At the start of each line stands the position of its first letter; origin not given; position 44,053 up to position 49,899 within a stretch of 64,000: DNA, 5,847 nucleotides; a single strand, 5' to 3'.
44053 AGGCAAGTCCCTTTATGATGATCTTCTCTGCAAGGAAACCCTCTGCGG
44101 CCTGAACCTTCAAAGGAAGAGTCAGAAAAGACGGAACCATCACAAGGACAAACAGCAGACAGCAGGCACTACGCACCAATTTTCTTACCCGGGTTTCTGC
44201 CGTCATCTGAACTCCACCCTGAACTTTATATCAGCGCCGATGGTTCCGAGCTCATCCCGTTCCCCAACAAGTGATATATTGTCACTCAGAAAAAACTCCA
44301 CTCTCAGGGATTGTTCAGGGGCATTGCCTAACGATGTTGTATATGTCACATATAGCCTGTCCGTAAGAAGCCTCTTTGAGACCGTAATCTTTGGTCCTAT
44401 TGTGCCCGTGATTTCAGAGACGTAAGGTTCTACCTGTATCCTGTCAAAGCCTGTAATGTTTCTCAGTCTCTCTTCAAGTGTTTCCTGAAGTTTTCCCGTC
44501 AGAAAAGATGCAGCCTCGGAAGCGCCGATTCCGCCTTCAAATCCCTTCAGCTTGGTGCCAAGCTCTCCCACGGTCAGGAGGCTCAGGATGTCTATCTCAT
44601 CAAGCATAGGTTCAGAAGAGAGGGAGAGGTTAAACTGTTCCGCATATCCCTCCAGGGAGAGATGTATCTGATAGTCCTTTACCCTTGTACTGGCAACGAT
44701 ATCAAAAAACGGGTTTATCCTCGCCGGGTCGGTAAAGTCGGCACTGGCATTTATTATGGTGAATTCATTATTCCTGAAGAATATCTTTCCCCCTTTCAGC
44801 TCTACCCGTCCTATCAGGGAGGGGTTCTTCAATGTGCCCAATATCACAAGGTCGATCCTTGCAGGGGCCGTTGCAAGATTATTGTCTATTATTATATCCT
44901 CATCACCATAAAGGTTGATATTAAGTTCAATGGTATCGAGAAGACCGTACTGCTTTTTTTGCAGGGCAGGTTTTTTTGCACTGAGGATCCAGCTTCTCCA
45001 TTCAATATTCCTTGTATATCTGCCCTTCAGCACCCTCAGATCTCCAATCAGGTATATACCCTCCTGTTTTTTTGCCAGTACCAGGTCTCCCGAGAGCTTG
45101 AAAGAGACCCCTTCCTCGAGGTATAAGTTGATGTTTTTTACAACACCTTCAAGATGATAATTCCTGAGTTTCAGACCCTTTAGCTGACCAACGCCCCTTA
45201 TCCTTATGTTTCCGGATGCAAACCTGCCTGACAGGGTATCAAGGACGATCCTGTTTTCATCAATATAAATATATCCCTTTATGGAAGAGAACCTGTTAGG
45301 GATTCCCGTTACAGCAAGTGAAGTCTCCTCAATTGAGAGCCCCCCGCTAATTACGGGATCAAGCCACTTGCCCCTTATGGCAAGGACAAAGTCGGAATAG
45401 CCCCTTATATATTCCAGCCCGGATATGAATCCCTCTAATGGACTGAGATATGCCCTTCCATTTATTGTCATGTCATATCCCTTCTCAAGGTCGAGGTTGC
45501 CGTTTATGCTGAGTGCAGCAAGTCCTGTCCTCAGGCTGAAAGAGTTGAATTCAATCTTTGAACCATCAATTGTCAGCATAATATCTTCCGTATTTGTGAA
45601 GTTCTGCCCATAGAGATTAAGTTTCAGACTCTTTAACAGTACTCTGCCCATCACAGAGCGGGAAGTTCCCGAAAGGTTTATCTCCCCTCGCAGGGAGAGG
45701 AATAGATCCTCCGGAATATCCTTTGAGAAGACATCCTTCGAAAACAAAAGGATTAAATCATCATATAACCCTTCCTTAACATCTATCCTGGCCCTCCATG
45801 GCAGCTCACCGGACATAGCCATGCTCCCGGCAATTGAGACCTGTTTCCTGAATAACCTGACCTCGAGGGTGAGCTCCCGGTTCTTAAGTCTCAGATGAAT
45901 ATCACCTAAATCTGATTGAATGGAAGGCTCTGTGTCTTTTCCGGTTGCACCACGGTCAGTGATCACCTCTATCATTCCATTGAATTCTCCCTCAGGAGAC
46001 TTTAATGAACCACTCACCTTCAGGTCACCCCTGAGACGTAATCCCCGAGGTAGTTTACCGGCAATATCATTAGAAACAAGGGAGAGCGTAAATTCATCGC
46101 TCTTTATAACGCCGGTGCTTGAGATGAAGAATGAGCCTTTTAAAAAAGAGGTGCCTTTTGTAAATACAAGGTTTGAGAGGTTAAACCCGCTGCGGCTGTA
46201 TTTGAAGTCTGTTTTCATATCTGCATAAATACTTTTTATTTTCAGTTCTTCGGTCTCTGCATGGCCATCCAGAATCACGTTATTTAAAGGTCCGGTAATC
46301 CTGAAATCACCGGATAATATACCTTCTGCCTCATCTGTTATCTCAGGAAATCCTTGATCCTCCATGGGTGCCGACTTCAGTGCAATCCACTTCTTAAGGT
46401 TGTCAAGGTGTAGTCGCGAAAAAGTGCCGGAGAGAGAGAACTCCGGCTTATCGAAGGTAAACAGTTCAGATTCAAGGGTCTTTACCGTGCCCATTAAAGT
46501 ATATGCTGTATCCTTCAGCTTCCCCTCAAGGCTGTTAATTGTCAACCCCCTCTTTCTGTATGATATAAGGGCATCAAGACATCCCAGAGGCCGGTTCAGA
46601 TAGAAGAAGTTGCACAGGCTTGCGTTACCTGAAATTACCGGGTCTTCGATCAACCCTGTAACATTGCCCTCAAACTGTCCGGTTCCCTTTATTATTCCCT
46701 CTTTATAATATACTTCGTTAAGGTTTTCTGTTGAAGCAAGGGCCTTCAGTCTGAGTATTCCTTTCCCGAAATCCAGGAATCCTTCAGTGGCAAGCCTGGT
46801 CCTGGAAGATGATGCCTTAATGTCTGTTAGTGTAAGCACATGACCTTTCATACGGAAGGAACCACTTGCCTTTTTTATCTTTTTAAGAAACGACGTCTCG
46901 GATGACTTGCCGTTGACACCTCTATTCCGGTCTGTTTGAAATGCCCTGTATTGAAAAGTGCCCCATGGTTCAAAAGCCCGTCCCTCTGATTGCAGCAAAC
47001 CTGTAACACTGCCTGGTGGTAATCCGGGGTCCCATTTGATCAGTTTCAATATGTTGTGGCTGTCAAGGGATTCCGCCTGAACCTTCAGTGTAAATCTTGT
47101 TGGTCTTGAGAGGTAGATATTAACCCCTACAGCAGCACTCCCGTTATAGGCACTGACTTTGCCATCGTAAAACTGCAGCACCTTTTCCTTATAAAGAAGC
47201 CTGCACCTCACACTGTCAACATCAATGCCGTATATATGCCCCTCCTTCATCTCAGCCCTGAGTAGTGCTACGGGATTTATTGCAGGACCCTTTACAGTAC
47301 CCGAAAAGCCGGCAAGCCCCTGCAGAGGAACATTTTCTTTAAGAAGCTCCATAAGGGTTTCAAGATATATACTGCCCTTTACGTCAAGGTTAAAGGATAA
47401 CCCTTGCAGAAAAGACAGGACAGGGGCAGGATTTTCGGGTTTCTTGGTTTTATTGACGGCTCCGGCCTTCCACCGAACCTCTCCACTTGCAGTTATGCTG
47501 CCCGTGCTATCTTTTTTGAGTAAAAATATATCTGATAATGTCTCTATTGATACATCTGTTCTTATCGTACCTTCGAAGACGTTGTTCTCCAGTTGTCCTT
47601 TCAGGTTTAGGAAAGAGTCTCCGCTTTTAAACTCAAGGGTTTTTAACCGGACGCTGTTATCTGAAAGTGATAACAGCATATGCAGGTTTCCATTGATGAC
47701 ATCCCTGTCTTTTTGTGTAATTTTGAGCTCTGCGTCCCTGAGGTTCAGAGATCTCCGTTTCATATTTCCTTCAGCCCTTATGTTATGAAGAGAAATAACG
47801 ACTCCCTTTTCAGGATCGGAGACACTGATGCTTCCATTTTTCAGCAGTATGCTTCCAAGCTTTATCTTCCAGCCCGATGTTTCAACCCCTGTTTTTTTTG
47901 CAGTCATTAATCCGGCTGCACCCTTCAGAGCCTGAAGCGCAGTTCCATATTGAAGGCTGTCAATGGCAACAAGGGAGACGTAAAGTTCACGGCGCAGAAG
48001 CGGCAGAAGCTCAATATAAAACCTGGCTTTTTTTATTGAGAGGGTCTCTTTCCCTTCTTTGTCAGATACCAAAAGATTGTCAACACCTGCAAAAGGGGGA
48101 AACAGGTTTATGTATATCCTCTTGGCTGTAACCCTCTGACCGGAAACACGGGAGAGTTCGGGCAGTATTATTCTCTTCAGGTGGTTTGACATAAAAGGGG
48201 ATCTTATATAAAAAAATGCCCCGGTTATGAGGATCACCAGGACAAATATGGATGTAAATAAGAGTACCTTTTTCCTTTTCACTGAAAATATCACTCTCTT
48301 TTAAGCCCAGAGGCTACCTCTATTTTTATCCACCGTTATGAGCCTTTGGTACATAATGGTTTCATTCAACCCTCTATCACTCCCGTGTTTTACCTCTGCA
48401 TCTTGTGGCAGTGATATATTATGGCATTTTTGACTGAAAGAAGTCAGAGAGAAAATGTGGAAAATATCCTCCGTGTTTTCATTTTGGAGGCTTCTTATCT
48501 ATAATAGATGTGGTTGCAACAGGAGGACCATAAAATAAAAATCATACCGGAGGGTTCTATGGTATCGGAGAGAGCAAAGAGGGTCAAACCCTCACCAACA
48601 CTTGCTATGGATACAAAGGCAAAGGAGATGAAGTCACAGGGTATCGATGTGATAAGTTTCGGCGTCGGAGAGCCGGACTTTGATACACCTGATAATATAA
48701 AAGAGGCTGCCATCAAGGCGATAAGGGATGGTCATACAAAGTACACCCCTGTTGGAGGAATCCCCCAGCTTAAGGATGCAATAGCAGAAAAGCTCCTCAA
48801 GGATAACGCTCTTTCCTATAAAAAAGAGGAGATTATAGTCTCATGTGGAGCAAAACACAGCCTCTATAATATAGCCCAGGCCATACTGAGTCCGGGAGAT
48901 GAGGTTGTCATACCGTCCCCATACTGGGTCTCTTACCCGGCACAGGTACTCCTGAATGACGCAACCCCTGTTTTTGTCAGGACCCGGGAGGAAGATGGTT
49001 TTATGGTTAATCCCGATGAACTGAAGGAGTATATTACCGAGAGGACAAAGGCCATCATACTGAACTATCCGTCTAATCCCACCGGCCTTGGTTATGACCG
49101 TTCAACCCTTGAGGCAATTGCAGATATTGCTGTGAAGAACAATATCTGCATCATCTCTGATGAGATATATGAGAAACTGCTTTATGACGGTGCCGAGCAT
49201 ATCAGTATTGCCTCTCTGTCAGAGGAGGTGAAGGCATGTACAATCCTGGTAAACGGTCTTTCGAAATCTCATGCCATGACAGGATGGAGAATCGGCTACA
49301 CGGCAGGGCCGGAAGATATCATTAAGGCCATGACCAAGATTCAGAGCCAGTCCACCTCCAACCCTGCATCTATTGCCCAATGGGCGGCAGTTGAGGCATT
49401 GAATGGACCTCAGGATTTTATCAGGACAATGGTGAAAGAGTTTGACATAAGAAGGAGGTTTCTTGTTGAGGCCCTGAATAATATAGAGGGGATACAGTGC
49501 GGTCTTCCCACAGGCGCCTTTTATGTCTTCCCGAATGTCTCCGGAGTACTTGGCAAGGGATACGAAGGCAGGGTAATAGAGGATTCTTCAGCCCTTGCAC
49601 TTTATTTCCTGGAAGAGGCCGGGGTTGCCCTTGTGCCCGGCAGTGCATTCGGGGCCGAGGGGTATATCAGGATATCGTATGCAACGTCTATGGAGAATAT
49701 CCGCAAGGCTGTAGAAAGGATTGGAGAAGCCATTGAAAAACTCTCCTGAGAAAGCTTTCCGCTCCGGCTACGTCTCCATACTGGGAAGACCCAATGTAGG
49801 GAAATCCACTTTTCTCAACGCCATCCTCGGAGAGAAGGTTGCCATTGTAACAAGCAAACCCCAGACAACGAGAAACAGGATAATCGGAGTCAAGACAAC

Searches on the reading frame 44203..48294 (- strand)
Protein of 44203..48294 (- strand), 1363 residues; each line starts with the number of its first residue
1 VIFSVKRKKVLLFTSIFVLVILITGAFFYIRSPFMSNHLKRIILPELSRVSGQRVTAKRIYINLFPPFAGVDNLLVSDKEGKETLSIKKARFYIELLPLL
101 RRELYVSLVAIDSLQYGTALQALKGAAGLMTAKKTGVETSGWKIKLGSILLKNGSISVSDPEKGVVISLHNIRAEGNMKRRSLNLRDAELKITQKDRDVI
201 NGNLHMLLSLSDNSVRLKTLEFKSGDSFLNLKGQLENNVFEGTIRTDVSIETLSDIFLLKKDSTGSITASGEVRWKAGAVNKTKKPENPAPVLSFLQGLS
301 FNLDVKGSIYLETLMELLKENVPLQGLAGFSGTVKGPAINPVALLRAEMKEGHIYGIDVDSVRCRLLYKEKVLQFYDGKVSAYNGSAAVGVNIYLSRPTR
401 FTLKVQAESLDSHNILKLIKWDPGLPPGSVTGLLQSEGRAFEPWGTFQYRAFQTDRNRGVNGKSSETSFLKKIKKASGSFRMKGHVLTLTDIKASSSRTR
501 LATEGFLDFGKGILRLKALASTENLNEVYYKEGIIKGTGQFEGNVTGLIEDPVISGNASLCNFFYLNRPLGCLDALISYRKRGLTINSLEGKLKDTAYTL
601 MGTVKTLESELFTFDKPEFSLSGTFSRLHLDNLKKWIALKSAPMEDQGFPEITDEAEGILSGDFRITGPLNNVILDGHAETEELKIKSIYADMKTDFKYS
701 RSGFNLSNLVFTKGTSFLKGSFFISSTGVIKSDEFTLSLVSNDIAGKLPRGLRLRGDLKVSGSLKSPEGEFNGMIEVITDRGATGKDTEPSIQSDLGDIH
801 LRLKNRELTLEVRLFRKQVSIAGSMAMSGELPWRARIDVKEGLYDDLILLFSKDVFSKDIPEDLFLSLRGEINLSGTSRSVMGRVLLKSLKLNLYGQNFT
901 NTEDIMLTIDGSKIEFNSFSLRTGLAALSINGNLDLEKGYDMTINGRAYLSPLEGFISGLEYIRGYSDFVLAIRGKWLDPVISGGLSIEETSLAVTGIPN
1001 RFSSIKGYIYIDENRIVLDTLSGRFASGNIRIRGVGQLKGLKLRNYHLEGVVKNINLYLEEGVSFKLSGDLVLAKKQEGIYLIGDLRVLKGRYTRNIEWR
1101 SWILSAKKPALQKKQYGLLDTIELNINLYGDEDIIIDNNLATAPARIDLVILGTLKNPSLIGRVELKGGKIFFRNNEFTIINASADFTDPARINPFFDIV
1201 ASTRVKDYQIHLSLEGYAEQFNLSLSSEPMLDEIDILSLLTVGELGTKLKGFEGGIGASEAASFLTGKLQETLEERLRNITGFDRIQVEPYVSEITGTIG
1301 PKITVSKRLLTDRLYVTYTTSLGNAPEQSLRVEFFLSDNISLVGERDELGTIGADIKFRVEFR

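Call 89: search_protein_families(library=pfam, proteins=[window:44203-48294:-], max_evalue=0.00001)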
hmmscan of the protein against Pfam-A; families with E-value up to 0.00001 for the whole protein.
window:44203-48294:- (1363 aa): 3 families
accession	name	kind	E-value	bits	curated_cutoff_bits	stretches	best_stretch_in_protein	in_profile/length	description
PF04357.19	TamB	-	2.7e-40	139.2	22.4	1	1021-1362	3-381/381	TamB, inner membrane protein subunit of TAM complex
PF05359.17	DUF748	-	4.6e-08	32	50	1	6-284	13-281/1037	Domain of Unknown Function (DUF748)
PF13116.12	YhdP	-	5e-06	25.2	46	0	10-182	10-179/1224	YhdP protein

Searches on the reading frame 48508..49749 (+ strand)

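Call 89: search_protein_families(library=pfam, proteins=[window:48508-49749:+], max_evalue=0.00001)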
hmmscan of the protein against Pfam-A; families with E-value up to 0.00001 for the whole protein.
window:48508-49749:+ (413 aa): 2 families
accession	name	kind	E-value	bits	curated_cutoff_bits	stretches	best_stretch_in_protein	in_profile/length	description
PF00155.27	Aminotran_1_2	-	3.7e-80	270.3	19.7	1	47-405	2-361/361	Aminotransferase class I and II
PF01041.23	DegT_DnrJ_EryC1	-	6.7e-10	39.2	19.8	1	124-218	58-145/360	DegT/DnrJ/EryC1/StrS aminotransferase family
